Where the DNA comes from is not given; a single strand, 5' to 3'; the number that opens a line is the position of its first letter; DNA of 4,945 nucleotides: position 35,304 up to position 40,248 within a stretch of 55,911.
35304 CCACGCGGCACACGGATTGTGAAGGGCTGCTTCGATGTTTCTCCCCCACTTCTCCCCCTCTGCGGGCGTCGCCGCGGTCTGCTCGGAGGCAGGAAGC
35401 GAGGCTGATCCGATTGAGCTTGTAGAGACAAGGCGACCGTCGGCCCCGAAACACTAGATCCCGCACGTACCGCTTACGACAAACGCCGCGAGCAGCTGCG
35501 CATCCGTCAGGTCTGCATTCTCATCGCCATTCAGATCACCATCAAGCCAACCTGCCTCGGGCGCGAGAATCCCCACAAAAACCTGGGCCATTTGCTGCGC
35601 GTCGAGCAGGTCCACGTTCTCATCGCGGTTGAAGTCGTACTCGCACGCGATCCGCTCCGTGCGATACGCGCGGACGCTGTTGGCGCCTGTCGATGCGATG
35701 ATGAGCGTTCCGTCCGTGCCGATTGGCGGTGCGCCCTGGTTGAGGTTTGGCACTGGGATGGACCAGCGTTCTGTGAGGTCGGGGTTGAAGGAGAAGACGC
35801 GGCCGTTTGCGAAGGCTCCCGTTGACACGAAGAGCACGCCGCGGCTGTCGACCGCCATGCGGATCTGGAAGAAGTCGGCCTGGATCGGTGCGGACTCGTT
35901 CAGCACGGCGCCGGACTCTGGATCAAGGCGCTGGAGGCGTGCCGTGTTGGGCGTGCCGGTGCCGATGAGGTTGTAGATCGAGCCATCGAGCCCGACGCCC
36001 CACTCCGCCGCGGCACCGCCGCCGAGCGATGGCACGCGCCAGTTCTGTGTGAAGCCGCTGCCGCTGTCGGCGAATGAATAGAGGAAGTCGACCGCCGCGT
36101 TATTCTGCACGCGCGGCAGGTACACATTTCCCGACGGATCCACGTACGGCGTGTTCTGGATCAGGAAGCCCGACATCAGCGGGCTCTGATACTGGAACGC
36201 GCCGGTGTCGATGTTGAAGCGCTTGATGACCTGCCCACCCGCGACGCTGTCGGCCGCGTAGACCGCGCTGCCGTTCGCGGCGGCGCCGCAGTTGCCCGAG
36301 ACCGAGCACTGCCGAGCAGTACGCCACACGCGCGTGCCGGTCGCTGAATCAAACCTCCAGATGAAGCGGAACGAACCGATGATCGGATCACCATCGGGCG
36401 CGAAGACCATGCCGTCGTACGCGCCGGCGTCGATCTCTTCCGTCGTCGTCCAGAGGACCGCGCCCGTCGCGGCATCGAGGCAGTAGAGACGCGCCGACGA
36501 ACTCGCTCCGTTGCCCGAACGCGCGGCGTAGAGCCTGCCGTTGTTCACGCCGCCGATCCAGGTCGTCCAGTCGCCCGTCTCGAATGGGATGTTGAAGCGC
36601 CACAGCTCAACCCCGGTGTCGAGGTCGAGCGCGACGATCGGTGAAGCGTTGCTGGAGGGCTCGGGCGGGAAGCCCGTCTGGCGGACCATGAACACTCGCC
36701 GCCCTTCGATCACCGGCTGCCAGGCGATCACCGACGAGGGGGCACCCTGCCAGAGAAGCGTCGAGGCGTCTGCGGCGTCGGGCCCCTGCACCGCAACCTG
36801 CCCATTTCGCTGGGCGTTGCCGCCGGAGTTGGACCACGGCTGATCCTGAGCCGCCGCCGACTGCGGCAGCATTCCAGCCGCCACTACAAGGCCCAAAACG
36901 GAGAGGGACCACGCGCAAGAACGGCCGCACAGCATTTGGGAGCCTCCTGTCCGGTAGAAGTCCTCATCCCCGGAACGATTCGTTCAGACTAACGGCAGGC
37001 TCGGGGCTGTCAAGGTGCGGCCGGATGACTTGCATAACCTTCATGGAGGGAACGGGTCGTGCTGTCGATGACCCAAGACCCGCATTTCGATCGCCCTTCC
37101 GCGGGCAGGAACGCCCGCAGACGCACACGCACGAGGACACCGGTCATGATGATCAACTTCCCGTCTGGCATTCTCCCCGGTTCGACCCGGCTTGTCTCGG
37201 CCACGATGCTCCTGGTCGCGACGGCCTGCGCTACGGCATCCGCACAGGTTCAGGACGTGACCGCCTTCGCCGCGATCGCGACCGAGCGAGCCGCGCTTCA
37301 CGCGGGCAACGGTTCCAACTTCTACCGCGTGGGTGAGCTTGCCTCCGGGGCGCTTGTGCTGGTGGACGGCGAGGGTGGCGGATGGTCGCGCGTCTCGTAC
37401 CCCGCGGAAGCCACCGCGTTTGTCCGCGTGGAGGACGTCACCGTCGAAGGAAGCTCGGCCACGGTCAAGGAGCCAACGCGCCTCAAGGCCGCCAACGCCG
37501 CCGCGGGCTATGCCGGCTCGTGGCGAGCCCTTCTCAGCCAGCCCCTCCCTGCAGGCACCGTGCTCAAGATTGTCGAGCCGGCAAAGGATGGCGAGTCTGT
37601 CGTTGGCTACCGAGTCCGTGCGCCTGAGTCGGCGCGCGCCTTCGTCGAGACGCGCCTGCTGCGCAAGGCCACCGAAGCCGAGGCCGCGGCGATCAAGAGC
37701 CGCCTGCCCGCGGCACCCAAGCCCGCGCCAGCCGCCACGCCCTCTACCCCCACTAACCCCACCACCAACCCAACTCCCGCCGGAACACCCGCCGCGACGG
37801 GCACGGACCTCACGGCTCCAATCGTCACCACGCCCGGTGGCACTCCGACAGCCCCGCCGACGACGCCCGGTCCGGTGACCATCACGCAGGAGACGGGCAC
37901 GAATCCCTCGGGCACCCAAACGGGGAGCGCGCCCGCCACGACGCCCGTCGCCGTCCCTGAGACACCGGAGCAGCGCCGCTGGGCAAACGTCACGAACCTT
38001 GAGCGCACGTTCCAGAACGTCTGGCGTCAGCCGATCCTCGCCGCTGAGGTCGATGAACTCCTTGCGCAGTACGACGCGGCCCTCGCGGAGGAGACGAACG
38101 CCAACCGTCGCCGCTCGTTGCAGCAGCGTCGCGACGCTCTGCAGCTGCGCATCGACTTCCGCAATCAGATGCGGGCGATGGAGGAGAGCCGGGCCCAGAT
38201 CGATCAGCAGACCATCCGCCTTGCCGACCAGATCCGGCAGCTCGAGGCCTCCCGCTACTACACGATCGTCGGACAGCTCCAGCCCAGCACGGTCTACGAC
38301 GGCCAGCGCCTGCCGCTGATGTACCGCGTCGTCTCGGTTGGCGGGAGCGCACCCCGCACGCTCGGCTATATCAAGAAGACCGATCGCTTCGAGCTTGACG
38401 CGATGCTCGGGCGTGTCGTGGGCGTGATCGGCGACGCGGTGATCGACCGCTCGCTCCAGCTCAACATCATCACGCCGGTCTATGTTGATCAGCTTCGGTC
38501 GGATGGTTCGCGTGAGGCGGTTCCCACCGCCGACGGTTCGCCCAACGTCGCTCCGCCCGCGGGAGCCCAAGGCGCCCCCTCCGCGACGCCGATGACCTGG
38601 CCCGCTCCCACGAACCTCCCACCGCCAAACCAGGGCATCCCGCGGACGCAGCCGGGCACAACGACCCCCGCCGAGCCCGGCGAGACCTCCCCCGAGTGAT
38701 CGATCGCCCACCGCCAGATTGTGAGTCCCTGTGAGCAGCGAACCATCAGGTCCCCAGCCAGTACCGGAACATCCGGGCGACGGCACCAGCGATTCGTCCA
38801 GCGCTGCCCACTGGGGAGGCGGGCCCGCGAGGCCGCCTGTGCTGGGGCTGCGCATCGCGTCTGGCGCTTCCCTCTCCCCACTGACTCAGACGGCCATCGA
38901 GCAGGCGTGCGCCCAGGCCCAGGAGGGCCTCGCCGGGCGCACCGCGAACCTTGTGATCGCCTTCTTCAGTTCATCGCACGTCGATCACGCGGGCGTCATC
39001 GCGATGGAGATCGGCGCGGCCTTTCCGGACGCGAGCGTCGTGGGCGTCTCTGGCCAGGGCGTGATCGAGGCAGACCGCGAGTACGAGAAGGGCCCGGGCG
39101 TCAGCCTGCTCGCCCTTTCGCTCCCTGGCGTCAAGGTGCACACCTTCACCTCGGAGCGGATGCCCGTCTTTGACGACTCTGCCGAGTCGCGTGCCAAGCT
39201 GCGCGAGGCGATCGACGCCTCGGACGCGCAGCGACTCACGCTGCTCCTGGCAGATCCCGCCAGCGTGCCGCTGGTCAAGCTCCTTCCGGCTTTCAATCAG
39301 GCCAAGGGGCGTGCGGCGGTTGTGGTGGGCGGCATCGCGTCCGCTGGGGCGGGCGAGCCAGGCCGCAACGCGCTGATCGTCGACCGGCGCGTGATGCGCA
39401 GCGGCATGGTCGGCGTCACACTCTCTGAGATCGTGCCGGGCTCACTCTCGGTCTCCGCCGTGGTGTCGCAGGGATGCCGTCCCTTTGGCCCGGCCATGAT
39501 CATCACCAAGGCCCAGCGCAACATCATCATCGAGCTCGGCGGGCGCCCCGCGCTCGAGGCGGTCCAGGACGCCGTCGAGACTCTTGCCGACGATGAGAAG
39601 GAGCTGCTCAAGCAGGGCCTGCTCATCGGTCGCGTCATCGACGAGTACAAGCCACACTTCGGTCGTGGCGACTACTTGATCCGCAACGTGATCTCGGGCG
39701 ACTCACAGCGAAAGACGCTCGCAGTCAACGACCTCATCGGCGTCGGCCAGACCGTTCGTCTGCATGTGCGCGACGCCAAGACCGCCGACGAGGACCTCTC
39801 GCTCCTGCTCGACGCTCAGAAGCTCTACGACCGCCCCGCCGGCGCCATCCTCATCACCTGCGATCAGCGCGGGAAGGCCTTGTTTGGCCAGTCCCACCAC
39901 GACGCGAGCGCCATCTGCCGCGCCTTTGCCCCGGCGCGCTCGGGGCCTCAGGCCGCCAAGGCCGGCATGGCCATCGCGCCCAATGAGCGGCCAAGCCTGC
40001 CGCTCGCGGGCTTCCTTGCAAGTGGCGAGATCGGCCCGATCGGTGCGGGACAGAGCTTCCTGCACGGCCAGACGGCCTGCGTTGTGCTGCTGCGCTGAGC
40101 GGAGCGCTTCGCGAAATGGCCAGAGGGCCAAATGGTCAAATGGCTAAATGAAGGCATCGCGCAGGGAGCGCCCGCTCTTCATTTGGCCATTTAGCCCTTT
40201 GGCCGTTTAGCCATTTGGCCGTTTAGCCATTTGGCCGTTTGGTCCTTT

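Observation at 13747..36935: Seven unrelated secreted proteins end in one near-invariant, Cys-bracketed, double Ca-loop (dockerin-like) 63-aa module: candidate surface-display or sorting system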

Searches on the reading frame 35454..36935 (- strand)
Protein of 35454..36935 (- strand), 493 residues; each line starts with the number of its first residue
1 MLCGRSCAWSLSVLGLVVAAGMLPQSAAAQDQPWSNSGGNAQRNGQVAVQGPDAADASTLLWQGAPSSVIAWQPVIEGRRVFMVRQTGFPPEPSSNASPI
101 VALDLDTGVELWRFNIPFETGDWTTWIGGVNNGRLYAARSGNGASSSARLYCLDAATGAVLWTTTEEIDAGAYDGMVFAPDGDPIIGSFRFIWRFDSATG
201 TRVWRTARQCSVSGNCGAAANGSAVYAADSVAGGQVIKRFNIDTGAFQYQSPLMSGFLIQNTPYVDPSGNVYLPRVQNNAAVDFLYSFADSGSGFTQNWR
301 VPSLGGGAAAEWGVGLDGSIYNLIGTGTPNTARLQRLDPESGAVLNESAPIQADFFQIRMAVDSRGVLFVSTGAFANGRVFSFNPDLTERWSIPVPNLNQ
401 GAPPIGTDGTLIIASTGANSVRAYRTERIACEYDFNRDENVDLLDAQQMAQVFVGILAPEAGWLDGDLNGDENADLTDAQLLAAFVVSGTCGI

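Call 4: search_protein_families(library=pfam, proteins=[window:35454-36935:-], max_evalue=0.1)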
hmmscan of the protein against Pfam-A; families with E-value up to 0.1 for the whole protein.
window:35454-36935:- (493 aa): 3 families
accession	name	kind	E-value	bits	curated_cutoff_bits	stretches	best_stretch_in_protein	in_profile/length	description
PF13360.13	PQQ_2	-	2.7e-19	70.2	27.6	2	100-299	5-193/233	Outer membrane protein assembly factor BamB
PF00404.24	Dockerin_1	-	4e-05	24.2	22.9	1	433-483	2-53/57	Dockerin type I domain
PF01011.28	PQQ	-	0.0022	17.2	26.7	0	96-160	65-136/595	Glucose/ethanol/alcohol dehydrogenase, beta-propeller domain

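Call 5: search_protein_families(library=ncbifam, proteins=[window:35454-36935:-], max_evalue=0.1)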
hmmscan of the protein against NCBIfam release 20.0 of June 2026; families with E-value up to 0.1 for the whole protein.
window:35454-36935:- (493 aa): 5 families
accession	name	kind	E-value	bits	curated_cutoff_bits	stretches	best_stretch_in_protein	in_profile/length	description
TIGR03075.1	PQQ_enz_alc_DH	subfamily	0.00017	20.3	480.05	1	96-167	77-149/530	PQQ-dependent dehydrogenase, methanol/ethanol family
TIGR03300.1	assembly_YfgL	equivalog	0.0003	19.6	285.2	0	192-256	77-136/377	outer membrane protein assembly factor BamB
TIGR04528.1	acido_non_PQQ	subfamily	0.0077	15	650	0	142-213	395-466/493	acido-empty-quinoprotein group A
NF041516.1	PA2928_fam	subfamily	0.022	14.1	70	0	100-163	71-126/376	PA2928 family protein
NF008351.0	PRK11138.1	equivalog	0.039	12.4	423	1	100-216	81-199/394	outer membrane protein assembly factor BamB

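Call 28: find_encoding_contigs(protein=window:35454-36935:-, flank=10000, max_places=3)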
Protein window:35454-36935:- (493 aa): no gene with exactly this product is on record in the collection.

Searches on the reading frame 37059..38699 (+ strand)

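Call 9: search_protein_families(library=pfam, proteins=[window:37059-38699:+], max_evalue=0.01)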
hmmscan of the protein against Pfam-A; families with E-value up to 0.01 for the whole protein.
window:37059-38699:+ (546 aa): 2 families
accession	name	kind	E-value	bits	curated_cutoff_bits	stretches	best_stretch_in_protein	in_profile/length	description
PF08239.17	SH3_3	-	0.0007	20.2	27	0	78-123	3-49/54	Bacterial SH3 domain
PF07637.16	PSD5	-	0.003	18.3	34.2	1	313-347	5-39/62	Protein of unknown function (DUF1595)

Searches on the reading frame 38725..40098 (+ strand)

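Call 9: search_protein_families(library=pfam, proteins=[window:38725-40098:+], max_evalue=0.01)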
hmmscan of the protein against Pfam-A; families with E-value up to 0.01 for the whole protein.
window:38725-40098:+ (457 aa): 2 families
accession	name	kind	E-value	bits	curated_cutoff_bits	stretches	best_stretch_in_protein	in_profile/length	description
PF08495.15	FIST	-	1.8e-34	119.7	23.2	1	75-274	1-189/189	FIST N domain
PF10442.14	FIST_C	-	4e-16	59.8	28.5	1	276-438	1-131/131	FIST C domain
